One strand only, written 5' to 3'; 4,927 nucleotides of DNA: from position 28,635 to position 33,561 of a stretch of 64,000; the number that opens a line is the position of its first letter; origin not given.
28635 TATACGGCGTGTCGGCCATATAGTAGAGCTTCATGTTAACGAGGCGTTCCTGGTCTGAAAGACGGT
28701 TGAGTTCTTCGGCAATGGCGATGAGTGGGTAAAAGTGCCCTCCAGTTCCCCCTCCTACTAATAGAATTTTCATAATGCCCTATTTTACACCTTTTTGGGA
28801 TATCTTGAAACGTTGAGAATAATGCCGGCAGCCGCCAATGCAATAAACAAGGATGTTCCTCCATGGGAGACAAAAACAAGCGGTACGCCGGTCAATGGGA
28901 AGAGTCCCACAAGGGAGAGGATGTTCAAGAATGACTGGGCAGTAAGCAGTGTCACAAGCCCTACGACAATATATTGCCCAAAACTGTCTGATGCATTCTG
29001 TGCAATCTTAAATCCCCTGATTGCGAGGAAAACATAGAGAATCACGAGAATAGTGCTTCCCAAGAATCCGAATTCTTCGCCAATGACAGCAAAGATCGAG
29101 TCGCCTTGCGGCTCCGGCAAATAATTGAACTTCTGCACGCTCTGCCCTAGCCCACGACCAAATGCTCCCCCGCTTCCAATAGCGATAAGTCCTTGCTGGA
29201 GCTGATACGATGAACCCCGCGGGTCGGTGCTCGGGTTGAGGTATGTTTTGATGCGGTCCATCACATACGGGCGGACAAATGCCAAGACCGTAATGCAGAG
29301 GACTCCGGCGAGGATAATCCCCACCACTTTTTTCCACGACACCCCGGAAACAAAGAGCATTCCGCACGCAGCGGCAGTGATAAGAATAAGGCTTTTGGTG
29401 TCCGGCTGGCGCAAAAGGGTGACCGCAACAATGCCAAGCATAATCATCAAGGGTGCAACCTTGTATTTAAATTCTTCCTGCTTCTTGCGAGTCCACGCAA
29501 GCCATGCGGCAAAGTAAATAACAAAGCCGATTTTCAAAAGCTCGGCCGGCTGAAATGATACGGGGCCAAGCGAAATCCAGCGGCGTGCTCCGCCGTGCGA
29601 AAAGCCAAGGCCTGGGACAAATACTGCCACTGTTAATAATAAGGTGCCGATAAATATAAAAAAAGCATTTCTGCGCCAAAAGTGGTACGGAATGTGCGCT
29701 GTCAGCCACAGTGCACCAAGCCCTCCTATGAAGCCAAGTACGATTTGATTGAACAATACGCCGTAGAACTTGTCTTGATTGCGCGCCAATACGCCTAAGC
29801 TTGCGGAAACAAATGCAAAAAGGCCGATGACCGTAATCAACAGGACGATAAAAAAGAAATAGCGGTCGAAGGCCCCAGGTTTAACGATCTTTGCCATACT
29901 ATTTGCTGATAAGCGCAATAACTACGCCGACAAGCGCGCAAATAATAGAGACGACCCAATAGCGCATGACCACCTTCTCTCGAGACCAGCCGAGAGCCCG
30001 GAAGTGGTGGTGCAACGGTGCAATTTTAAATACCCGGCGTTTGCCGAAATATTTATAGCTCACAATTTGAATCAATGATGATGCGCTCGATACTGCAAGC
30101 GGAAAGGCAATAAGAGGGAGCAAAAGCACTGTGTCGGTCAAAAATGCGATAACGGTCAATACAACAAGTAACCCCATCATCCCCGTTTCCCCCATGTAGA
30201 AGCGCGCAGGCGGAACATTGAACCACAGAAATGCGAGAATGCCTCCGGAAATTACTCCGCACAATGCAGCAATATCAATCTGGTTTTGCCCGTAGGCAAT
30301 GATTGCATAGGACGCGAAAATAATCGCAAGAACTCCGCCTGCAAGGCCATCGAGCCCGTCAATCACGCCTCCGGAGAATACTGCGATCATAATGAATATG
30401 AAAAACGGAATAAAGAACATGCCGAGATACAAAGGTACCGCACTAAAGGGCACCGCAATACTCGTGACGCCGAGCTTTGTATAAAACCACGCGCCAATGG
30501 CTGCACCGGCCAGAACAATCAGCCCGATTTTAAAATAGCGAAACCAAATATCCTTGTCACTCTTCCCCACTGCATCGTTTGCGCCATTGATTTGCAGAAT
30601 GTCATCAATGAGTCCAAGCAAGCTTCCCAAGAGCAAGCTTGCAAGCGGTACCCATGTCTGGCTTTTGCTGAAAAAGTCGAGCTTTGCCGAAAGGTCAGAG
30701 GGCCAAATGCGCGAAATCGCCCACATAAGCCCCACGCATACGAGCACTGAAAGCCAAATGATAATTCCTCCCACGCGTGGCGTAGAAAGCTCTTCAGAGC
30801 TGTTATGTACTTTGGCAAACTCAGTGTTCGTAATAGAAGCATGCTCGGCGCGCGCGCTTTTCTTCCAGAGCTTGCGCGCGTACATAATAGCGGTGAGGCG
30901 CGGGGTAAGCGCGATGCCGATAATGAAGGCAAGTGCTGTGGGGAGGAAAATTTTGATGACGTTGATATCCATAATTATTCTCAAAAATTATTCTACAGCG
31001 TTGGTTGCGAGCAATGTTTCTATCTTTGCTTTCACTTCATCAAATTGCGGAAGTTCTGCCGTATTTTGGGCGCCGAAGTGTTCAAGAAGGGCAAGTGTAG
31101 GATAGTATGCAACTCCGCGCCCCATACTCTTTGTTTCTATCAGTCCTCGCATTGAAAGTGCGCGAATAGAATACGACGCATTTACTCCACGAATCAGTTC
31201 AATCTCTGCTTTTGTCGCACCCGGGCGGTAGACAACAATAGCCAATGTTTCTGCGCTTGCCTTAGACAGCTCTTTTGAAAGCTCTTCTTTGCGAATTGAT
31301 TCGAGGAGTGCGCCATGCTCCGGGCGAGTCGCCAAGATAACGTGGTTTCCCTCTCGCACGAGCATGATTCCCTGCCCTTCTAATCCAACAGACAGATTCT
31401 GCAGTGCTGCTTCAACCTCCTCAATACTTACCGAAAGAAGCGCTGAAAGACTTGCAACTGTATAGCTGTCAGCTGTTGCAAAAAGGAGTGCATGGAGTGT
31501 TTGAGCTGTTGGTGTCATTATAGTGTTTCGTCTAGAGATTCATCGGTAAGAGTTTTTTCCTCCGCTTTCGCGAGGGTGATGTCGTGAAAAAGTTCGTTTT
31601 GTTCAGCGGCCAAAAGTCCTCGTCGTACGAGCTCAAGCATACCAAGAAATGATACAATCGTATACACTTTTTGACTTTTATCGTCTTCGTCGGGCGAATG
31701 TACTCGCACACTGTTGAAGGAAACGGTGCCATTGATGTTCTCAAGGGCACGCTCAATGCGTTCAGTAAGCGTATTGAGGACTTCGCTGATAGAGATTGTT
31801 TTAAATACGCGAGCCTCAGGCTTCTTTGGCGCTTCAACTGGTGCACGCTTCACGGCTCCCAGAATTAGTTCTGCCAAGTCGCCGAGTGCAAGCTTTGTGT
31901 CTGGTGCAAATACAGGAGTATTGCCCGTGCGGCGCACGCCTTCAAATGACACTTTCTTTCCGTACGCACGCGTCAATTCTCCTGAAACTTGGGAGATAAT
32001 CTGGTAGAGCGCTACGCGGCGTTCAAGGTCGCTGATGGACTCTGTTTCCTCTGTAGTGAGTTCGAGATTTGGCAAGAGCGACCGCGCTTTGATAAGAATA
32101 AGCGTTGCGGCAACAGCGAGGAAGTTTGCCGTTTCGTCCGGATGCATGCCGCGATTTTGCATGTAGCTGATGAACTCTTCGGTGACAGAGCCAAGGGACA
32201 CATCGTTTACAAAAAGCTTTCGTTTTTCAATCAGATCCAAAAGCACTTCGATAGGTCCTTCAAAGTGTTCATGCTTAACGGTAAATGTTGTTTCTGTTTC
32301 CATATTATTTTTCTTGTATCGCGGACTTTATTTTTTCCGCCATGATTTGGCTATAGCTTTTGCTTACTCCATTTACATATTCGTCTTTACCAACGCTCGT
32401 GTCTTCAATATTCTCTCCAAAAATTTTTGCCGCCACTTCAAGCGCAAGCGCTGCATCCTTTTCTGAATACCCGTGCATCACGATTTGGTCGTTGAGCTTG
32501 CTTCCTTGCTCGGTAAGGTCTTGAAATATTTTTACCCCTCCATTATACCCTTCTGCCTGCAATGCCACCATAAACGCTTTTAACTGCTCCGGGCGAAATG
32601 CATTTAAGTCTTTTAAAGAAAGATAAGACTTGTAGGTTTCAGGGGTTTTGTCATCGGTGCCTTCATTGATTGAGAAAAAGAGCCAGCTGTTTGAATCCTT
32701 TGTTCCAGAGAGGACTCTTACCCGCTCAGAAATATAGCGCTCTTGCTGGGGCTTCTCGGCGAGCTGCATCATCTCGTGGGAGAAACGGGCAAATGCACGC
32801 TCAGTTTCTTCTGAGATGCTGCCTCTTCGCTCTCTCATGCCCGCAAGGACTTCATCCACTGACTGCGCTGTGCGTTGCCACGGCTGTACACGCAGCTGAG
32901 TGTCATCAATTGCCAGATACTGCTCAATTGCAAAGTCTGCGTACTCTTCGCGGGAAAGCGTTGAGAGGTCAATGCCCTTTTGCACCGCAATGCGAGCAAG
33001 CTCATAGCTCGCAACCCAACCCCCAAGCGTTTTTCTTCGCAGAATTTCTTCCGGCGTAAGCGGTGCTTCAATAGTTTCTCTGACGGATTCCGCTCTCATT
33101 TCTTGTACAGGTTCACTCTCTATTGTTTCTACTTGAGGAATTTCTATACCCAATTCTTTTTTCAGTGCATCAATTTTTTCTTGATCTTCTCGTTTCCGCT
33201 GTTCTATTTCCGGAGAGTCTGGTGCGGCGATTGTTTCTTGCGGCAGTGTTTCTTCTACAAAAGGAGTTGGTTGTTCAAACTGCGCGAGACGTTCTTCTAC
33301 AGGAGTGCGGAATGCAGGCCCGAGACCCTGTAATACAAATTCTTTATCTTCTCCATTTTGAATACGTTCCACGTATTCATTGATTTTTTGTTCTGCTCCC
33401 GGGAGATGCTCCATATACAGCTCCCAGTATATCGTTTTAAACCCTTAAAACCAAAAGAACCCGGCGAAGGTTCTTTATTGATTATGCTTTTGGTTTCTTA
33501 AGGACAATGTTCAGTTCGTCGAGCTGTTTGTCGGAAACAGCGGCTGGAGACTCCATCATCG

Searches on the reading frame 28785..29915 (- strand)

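Call 64: search_protein_families(library=pfam, proteins=[window:28785-29915:-], max_evalue=0.00001)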
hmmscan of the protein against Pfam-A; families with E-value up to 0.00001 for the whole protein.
window:28785-29915:- (376 aa): 1 family
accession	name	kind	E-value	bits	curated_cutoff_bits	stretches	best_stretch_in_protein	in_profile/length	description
PF01098.24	FTSW_RODA_SPOVE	-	6.2e-98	328.5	26.4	1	19-373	3-354/356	Cell cycle protein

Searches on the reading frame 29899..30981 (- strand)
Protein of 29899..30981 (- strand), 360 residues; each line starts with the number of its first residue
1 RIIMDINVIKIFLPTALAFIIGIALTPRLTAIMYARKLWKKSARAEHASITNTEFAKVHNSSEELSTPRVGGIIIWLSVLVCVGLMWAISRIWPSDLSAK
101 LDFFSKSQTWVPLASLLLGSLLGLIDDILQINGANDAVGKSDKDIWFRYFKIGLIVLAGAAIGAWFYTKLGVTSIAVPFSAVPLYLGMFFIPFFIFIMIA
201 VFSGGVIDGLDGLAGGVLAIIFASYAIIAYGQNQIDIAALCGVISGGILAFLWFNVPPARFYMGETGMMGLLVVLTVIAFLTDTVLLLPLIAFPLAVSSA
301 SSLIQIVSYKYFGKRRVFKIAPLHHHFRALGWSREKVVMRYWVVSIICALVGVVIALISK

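Call 64: search_protein_families(library=pfam, proteins=[window:29899-30981:-], max_evalue=0.00001)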
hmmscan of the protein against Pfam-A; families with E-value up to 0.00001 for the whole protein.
window:29899-30981:- (360 aa): 1 family
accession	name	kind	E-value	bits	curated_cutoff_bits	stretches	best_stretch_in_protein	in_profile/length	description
PF00953.26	Glycos_transf_4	-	1.2e-18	68.1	27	1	112-280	4-157/160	Glycosyl transferase family 4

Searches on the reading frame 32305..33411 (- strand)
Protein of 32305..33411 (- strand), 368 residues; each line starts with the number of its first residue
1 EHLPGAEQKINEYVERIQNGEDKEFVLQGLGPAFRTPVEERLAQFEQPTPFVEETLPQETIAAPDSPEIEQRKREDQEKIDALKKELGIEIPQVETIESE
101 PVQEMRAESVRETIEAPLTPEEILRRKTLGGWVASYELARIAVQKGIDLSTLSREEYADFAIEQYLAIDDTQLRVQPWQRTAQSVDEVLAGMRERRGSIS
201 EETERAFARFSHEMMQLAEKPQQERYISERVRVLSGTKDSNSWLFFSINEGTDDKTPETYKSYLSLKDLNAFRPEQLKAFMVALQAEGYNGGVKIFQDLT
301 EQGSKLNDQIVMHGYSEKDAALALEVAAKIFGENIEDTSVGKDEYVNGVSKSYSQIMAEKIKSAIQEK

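Call 8: search_protein_families(library=pfam, proteins=[window:32305-33411:-], max_evalue=0.01)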
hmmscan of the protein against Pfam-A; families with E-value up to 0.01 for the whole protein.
window:32305-33411:- (368 aa): 0 families

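Call 68: search_protein_families(library=ncbifam, proteins=[window:32305-33411:-], max_evalue=0.01)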
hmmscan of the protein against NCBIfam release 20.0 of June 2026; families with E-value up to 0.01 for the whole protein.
window:32305-33411:- (368 aa): 1 family
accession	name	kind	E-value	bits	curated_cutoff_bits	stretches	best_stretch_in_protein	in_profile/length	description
NF047806.1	LIC10025_lipo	equivalog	0.0033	16.5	420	1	209-295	129-215/377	LIC10025 family lipoprotein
